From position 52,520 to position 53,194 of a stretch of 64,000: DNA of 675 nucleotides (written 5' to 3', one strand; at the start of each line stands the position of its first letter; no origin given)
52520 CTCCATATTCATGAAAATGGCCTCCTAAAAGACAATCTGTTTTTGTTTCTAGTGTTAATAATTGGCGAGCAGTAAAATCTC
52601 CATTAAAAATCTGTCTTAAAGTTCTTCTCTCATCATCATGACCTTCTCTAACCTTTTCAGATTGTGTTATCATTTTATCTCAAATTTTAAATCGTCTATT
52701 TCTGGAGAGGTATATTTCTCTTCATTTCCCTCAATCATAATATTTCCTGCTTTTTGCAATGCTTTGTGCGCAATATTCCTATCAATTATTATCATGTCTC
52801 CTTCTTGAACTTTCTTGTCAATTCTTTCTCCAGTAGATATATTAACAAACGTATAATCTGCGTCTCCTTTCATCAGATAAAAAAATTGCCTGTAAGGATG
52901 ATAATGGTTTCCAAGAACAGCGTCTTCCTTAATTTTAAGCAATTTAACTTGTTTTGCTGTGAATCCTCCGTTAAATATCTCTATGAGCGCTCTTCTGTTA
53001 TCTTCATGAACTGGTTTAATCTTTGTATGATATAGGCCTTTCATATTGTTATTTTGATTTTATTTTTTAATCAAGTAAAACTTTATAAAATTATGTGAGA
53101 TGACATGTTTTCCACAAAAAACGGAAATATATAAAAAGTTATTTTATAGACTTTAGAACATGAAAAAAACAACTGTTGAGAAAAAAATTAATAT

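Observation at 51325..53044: Gmd-like 4,6-dehydratase followed by two tandem small cupins: candidate GDP-6-deoxyheptose branch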

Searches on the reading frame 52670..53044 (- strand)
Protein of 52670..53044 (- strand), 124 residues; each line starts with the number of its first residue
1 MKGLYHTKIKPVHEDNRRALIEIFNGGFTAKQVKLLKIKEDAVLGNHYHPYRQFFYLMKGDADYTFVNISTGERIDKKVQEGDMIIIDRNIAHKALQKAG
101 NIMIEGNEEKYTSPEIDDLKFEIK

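Call 3: search_protein_families(library=pfam, proteins=[window:52670-53044:-], max_evalue=0.01)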
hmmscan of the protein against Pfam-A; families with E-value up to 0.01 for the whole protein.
window:52670-53044:- (124 aa): 4 families
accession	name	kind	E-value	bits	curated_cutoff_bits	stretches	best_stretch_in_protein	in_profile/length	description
PF07883.17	Cupin_2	-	5.8e-08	32.8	27.2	1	38-94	5-55/70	Cupin domain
PF14667.12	Polysacc_synt_C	-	1.8e-06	28.5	28.7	1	13-93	1-81/111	Polysaccharide biosynthesis C-terminal domain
PF00190.28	Cupin_1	-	0.00014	21.9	22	1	38-93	40-97/151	Cupin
PF06052.18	3-HAO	-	0.005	16.9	25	1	44-121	46-120/151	3-hydroxyanthranilic acid dioxygenase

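Call 4: search_protein_families(library=ncbifam, proteins=[window:52670-53044:-], max_evalue=0.01)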
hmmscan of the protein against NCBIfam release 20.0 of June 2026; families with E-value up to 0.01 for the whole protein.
window:52670-53044:- (124 aa): 2 families
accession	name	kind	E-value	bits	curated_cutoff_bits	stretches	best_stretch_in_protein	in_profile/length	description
NF009763.0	PRK13264.1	equivalog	8.9e-05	22.5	220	1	47-104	51-106/178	3-hydroxyanthranilate 3,4-dioxygenase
TIGR03037.1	anthran_nbaC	equivalog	0.00016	21.7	145.95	1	47-104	44-99/159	3-hydroxyanthranilate 3,4-dioxygenase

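Call 7: search_solved_structures(query=window:52670-53044:-, max_evalue=10, show_alignments=2)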
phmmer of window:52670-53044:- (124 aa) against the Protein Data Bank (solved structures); distinct sequences matched with E-value up to 10: 30.
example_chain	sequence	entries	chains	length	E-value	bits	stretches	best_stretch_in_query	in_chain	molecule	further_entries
3ehk_A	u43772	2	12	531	0.04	17.5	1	53-102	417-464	Prunin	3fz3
6ufi_A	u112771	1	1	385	0.044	17.4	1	36-100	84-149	Cupin domain-containing protein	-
2vqa_A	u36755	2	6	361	0.056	17.1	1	19-114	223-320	SLL1358 PROTEIN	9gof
4met_A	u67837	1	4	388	0.086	16.5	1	36-101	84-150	Oxalate decarboxylase OxdC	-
5v28_A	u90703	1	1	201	0.088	16.4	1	47-101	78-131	3-hydroxyanthranilate 3,4-dioxygenase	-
7nhn_g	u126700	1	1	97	0.15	15.7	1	11-71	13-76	30S ribosomal protein S6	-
8uu4_f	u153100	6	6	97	0.15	15.7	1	11-70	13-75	Small ribosomal subunit protein bS6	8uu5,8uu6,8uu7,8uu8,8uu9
6tzp_A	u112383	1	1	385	0.16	15.6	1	36-100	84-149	Oxalate decarboxylase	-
2uy8_A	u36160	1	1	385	0.16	15.6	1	36-100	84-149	OXALATE DECARBOXYLASE OXDC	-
2uya_A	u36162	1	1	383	0.18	15.4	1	36-104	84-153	OXALATE DECARBOXYLASE OXDC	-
3s0m_A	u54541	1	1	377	0.19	15.4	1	36-102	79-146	Oxalate decarboxylase oxdC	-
2v09_A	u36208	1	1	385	0.2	15.3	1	36-103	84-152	OXALATE DECARBOXYLASE OXDC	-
4hvq_A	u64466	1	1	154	0.21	15.2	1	47-100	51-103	3-hydroxyanthranilate 3,4-dioxygenase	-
2uy9_A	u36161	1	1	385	0.22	15.2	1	36-101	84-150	OXALATE DECARBOXYLASE OXDC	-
5vg3_A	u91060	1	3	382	0.22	15.2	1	36-100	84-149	Oxalate decarboxylase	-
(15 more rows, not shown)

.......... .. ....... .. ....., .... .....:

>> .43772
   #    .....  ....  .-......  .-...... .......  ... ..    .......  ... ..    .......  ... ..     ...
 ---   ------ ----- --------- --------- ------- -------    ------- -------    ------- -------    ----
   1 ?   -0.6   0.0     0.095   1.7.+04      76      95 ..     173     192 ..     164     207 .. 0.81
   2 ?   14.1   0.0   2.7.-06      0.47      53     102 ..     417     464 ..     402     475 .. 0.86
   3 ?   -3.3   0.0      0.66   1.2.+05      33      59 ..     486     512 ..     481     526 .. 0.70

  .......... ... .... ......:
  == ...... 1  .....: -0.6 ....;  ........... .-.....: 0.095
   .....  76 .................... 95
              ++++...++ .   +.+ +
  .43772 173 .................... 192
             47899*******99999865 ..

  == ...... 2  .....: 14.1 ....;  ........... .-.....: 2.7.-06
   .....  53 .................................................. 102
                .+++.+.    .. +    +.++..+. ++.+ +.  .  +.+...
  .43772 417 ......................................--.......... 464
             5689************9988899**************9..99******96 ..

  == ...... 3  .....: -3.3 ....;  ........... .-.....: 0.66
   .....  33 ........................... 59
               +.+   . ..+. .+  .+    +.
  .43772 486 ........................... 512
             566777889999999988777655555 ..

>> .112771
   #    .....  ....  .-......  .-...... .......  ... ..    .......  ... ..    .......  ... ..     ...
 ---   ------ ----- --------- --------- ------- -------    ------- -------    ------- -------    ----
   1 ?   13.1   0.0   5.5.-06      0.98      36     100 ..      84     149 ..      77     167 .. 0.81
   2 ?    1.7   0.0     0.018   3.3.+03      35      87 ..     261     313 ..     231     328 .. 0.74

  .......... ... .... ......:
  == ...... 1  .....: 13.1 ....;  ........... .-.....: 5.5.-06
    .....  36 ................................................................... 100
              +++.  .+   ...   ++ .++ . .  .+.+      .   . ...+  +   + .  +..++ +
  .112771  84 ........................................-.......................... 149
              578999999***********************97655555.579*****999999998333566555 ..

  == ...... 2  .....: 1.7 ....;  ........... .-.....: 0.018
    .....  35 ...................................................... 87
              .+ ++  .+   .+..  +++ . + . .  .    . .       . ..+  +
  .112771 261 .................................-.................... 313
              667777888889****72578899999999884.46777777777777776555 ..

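Call 9: find_homologous_proteins(query=window:52670-53044:-, max_evalue=0.001)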
Query window:52670-53044:- (124 aa): 64 proteins with E <= 0.001 among 77 candidates.
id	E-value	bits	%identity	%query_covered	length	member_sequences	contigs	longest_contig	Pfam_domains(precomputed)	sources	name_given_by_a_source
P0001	1.4e-76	272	100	100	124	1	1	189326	PF07883.18,PF14667.13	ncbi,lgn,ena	-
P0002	3.6e-68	245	88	100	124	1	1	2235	PF07883.18,PF14667.13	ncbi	-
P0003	2.5e-65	236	85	100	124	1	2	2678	PF07883.18,PF14667.13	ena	-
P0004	3.8e-65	235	85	100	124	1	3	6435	PF07883.18,PF14667.13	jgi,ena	-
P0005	5.1e-65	235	85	100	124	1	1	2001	PF07883.18,PF14667.13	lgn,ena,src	-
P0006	9.5e-65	234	85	100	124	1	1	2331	PF07883.18,PF14667.13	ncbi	-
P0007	1.1e-64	234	84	100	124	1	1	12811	PF07883.18,PF14667.13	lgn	-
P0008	1.2e-64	234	85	99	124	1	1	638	PF07883.18,PF14667.13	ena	-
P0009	2.2e-62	227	82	100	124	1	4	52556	PF07883.18,PF14667.13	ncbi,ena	-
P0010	4.4e-62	226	81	99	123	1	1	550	PF07883.18,PF14667.13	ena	-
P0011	4.9e-62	225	81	100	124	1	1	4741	PF07883.18,PF14667.13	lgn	-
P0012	5.8e-62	225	83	98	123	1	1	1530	PF07883.18,PF14667.13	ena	-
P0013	2.1e-61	223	81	99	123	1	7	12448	PF07883.18,PF14667.13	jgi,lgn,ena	-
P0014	7.9e-61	222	81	98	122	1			PF07883.18,PF14667.13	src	-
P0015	1.9e-60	220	79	100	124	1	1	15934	PF07883.18,PF14667.13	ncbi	-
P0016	5.6e-59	216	78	99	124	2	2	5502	PF07883.18,PF14667.13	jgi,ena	-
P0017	9.9e-59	215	79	99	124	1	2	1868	PF07883.18,PF14667.13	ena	-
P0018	6.0e-58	212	74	100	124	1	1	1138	PF07883.18,PF14667.13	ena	-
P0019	6.5e-58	212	75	100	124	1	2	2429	PF07883.18,PF14667.13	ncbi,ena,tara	tara:strand:- start:15 stop:389 length:375 start_codon:yes stop_codon:yes gene_type:complete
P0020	2.5e-57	210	73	100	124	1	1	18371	PF07883.18,PF14667.13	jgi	jgi:quercetin dioxygenase-like cupin family protein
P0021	5.1e-57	209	76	100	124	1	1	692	PF07883.18,PF14667.13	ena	-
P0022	6.5e-57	209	80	94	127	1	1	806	PF07883.18,PF14667.13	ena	-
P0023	2.4e-56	207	84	87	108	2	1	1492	PF07883.18,PF14667.13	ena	-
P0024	2.9e-56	207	75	100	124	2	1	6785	PF07883.18,PF14667.13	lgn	-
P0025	1.3e-55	205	75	100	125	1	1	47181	PF07883.18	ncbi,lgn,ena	-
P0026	1.4e-55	205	74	100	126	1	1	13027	PF07883.18,PF14667.13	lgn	-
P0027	1.6e-55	204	73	100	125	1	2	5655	PF07883.18,PF14667.13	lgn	-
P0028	2.0e-55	204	73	100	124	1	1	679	PF07883.18,PF14667.13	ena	-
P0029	2.7e-55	204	75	100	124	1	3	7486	PF07883.18,PF14667.13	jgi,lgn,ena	-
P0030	2.9e-55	204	74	99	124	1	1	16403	PF07883.18,PF14667.13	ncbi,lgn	-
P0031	3.5e-55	203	74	97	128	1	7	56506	PF07883.18,PF14667.13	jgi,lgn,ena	-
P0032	4.8e-55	203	73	99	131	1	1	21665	PF07883.18,PF14667.13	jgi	-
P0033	8.9e-55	202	73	100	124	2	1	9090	PF07883.18,PF14667.13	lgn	-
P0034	1.2e-54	202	71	100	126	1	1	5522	PF07883.18,PF14667.13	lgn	-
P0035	1.3e-54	202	71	100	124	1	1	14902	PF07883.18,PF14667.13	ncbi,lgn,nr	ncbi:cupin domain-containing protein [Candidatus Pacearchaeota archaeon]|nr:cupin domain-containing 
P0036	2.4e-54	201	72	99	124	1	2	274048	PF07883.18,PF14667.13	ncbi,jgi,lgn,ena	ncbi:MAG: cupin domain-containing protein [Elusimicrobiota bacterium]|jgi:quercetin dioxygenase-like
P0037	4.3e-54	200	71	100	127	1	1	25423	PF07883.18,PF14667.13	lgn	-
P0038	9.0e-54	199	71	100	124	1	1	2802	PF07883.18,PF14667.13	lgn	-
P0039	5.3e-53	196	72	99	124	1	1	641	PF07883.18,PF14667.13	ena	-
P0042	2.3e-52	194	67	99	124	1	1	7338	PF07883.18,PF14667.13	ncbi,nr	ncbi:MAG: cupin domain-containing protein [Nanoarchaeota archaeon]|nr:cupin domain-containing protei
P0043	6.8e-52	193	68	99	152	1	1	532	PF07883.18,PF14667.13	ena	-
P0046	9.9e-51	189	70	97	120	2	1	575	PF07883.18,PF14667.13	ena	-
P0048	2.5e-50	188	67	99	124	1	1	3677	PF07883.18,PF14667.13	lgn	-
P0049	2.7e-50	188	67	100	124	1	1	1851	PF14667.13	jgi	jgi:mannose-6-phosphate isomerase-like protein (cupin superfamily)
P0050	6.9e-50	186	67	99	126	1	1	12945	PF07883.18,PF14667.13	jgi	jgi:quercetin dioxygenase-like cupin family protein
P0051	1.2e-49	186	67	100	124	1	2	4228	PF07883.18,PF14667.13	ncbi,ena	-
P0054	2.3e-48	181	68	100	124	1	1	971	PF07883.18,PF14667.13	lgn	-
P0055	2.5e-46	175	65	94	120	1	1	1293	PF07883.18,PF14667.13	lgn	-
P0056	1.3e-45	172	65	99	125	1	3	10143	PF07883.18,PF14667.13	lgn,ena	-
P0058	2.9e-45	171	63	99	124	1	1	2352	PF07883.18,PF14667.13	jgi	jgi:mannose-6-phosphate isomerase-like protein (cupin superfamily)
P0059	3.0e-45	171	64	99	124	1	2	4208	PF07883.18,PF14667.13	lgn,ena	-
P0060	5.0e-45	171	77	81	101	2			PF07883.18,PF14667.13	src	-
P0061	5.4e-45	170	66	94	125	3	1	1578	PF07883.18,PF14667.13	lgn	-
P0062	2.5e-44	168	60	100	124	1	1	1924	PF07883.18,PF14667.13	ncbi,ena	-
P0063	2.9e-42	162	74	80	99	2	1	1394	PF07883.18,PF14667.13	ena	-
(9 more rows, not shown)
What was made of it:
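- On CapF-type cupin (PF14667) / WbuC: Most cupA orthologues are flagged PF14667 (call 9).
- Most orthologues carry PF14667 in the precomputed tables (call 9).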

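Call 10: find_encoding_contigs(protein=P0036, flank=10000, max_places=2)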
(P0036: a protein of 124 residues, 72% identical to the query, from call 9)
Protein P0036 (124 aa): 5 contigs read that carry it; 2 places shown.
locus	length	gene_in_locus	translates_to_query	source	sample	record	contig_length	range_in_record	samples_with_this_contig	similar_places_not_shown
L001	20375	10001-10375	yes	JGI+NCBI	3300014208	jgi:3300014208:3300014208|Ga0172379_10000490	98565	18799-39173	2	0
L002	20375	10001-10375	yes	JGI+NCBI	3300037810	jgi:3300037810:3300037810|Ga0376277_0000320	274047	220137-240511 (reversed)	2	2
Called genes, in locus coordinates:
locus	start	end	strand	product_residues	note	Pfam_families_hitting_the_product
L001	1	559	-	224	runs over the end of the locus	-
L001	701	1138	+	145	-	PF02810:SEC-C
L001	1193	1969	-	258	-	PF00106:adh_short, PF08659:KR, PF13561:adh_short_C2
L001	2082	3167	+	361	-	PF02543:Carbam_trans_N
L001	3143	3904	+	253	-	PF16861:Carbam_trans_C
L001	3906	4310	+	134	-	PF19588:SxtJ (weak)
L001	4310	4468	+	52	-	PF19451:DUF5989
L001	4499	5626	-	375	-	PF22020:RlmL_1st, PF01170:UPF0020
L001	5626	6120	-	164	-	PF00293:NUDIX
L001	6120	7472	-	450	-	PF01979:Amidohydro_1, PF07969:Amidohydro_3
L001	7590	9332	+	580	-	-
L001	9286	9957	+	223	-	PF01564:Spermine_synth (weak)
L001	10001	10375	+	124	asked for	PF14667:Polysacc_synt_C (weak), PF07883:Cupin_2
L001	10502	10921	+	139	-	PF00293:NUDIX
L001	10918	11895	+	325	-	PF01370:Epimerase, PF02719:Polysacc_synt_2 (faint), PF16363:GDP_Man_Dehyd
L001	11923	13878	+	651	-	PF02310:B12-binding, PF04055:Radical_SAM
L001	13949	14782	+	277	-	PF00456:Transketolase_N, PF13292:DXP_synthase_N, PF00676:E1_dh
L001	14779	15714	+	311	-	PF02779:Transket_pyr, PF02780:Transketolase_C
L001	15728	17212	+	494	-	PF02310:B12-binding, PF04055:Radical_SAM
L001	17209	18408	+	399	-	PF13524:Glyco_trans_1_2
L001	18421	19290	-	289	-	PF01145:Band_7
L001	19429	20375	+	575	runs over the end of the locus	-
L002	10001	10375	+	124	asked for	PF14667:Polysacc_synt_C (weak), PF07883:Cupin_2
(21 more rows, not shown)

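Call 11: find_encoding_contigs(protein=P0031, flank=10000, max_places=2)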
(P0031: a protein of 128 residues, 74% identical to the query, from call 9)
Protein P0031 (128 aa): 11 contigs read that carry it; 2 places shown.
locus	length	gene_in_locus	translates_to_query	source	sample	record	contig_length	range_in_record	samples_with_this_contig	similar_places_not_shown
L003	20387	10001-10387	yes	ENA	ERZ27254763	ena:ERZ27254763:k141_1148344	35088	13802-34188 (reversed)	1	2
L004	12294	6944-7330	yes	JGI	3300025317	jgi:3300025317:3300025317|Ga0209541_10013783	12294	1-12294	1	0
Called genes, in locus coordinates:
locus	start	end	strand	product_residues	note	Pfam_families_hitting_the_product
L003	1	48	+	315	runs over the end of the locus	?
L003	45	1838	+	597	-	PF02366:PMT, PF13231:PMT_2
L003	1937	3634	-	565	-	PF13524:Glyco_trans_1_2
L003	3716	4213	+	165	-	PF01467:CTP_transf_like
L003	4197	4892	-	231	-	-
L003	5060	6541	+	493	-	PF02310:B12-binding, PF04055:Radical_SAM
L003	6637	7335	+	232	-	PF00676:E1_dh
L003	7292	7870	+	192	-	-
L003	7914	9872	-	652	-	PF02310:B12-binding (weak), PF04055:Radical_SAM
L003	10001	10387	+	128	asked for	PF14667:Polysacc_synt_C (weak), PF07883:Cupin_2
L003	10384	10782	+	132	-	PF07883:Cupin_2 (weak)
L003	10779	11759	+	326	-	PF01370:Epimerase, PF02719:Polysacc_synt_2 (weak), PF04321:RmlD_sub_bind (weak), PF16363:GDP_Man_Dehyd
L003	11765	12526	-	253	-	PF02475:TRM5-TYW2_MTfase, PF05575:V_cholerae_RfbT (weak), PF05050:Methyltransf_21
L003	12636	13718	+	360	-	PF01075:Glyco_transf_9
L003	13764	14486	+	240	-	PF00535:Glycos_transf_2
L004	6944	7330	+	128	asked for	PF14667:Polysacc_synt_C (weak), PF07883:Cupin_2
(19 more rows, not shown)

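Call 12: find_encoding_contigs(protein=P0025, flank=10000, max_places=2)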
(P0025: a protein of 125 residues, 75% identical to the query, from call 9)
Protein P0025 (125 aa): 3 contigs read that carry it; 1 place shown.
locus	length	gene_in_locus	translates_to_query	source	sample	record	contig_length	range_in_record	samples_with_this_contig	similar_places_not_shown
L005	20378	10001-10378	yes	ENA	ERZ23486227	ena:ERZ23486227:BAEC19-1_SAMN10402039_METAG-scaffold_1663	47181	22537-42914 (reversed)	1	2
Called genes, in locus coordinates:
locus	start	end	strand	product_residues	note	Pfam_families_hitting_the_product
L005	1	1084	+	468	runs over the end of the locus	PF04932:Wzy_C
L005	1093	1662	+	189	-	PF14559:TPR_19 (faint)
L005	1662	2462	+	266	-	PF03721:UDPG_MGDP_dh_N, PF00984:UDPG_MGDP_dh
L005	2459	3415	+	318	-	PF00106:adh_short (weak), PF01073:3Beta_HSD, PF01370:Epimerase, PF02719:Polysacc_synt_2, PF04321:RmlD_sub_bind, PF07993:NAD_binding_4, PF08659:KR (weak), PF16363:GDP_Man_Dehyd, +1 more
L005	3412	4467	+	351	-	PF20706:GT4-conflict, PF00534:Glycos_transf_1, PF13692:Glyco_trans_1_4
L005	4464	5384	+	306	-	PF13489:Methyltransf_23, PF08003:Methyltransf_9 (weak), PF01209:Ubie_methyltran (weak), PF08241:Methyltransf_11, PF08242:Methyltransf_12, PF13649:Methyltransf_25, PF13847:Methyltransf_31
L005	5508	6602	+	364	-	PF00535:Glycos_transf_2, PF13641:Glyco_tranf_2_3 (weak)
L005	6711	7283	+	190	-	PF13580:SIS_2, PF01380:SIS (weak)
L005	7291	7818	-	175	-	PF00702:Hydrolase (faint), PF08645:PNK3P (weak), PF13242:Hydrolase_like (weak)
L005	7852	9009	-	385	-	PF00390:malic, PF03949:Malic_M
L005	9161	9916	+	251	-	-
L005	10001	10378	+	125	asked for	PF07883:Cupin_2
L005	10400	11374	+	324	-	PF01370:Epimerase, PF04321:RmlD_sub_bind (faint), PF16363:GDP_Man_Dehyd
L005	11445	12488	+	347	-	PF00676:E1_dh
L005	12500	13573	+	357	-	PF02779:Transket_pyr, PF02780:Transketolase_C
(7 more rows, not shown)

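Call 30: predict_structure(alignment_id=A2)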
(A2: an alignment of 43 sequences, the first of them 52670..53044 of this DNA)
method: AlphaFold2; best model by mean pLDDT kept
length: 124 residues; sequences in the alignment: 43
mean_pLDDT: 96.7   pTM: 0.87
mean pLDDT of the five models: 96.7, 96.7, 96.1, 95.2, 92.6
residues with pLDDT >= 90: 118; 70-90: 6; 50-70: 0; < 50: 0
segments of 3 or more residues with pLDDT < 50: none
pLDDT, mean of each block of 10 residues (from residue 1): 96 97 93 98 97 98 98 98 98 98 98 93 93
secondary structure, 60 per line:
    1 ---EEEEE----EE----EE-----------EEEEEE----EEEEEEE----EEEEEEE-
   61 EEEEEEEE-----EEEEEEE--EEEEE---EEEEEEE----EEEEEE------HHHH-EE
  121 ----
elements in order: E4-8 E32-37 E42-48 E53-59 E61-68 E74-80 E83-87 E91-97 E102-107 H114-117

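Call 34: fold_search(model_id=the predicted structure, library=pdb)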
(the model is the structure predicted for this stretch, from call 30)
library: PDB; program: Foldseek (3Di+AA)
matches with E <= 10: 1966; with E <= 0.001: 151
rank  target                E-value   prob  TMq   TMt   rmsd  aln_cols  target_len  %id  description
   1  4o9e_A                4.0e-07  1.00  0.80  0.73   2.2       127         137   17  Crystal structure of QdtA, a sugar 3,4-ketoisemerase from Thermoanaerobacterium thermosaccharolyticum in complex with  (released 2014-04-09)
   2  4zu5_A                4.4e-07  1.00  0.80  0.73   2.2       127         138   16  Crystal structure of the QdtA 3,4-Ketoisomerase from Thermoanaerobacterium thermosaccharolyticum, apo form (released 2016-03-30)
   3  4zu7_A                4.7e-07  1.00  0.76  0.70   2.2       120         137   18  X-ray structure if the QdtA 3,4-ketoisomerase from Thermoanaerobacterium thermosaccharolyticum, double mutant Y17R/R97 (released 2015-07-15)
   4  4zu7_E                6.4e-07  1.00  0.76  0.69   2.2       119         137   18  X-ray structure if the QdtA 3,4-ketoisomerase from Thermoanaerobacterium thermosaccharolyticum, double mutant Y17R/R97 (released 2015-07-15)
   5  4zu7_B                1.3e-06  1.00  0.80  0.72   2.3       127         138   18  X-ray structure if the QdtA 3,4-ketoisomerase from Thermoanaerobacterium thermosaccharolyticum, double mutant Y17R/R97 (released 2015-07-15)
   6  4o9g_A                1.4e-06  1.00  0.76  0.69   2.2       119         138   15  Crystal structure of the H51N mutant of the 3,4-ketoisomerase QdtA from Thermoanaerobacterium thermosaccharolyticum in (released 2014-04-09)
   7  4zu4_B                1.4e-06  1.00  0.75  0.67   2.1       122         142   18  X-ray structure of the 3,4-ketoisomerase domain of FdtD from Shewanella denitrificans (released 2015-07-15)
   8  1nxm_A                1.4e-06  1.00  0.69  0.47   3.8       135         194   20  The high resolution structures of RmlC from Streptococcus suis (released 2003-06-24)
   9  4zu4_E                1.5e-06  1.00  0.79  0.68   2.2       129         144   18  X-ray structure of the 3,4-ketoisomerase domain of FdtD from Shewanella denitrificans (released 2015-07-15)
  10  4mzu_F                1.5e-06  1.00  0.83  0.37   1.9       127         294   17  Crystal structure of FdtD, a bifunctional ketoisomerase/N-acetyltransferase from Shewanella denitrificans (released 2013-10-09)
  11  4mzu_E                1.5e-06  1.00  0.80  0.37   1.9       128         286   17  Crystal structure of FdtD, a bifunctional ketoisomerase/N-acetyltransferase from Shewanella denitrificans (released 2013-10-09)
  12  4zu7_G                1.6e-06  1.00  0.78  0.72   2.4       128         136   18  X-ray structure if the QdtA 3,4-ketoisomerase from Thermoanaerobacterium thermosaccharolyticum, double mutant Y17R/R97 (released 2015-07-15)
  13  2pae_A                2.0e-06  1.00  0.78  0.72   2.2       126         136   14  Structure of a H49N mutant dTDP-4-keto-6-deoxy-D-glucose-3,4-ketoisomerase from Aneurinibacillus thermoaerophilus in c (released 2007-04-24)
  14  4zu4_A                2.1e-06  1.00  0.79  0.69   2.1       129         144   18  X-ray structure of the 3,4-ketoisomerase domain of FdtD from Shewanella denitrificans (released 2015-07-15)
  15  4zu4_D                2.1e-06  1.00  0.78  0.69   2.2       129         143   18  X-ray structure of the 3,4-ketoisomerase domain of FdtD from Shewanella denitrificans (released 2015-07-15)
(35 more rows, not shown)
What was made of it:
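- Two tandem paralogues recall WlaRA and WlaRB, both solved structures from C. jejuni (call 34). RmlC-type epimerases reach similar TM-scores normalised to the query, so fold rank is partly an effect of size (call 34).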
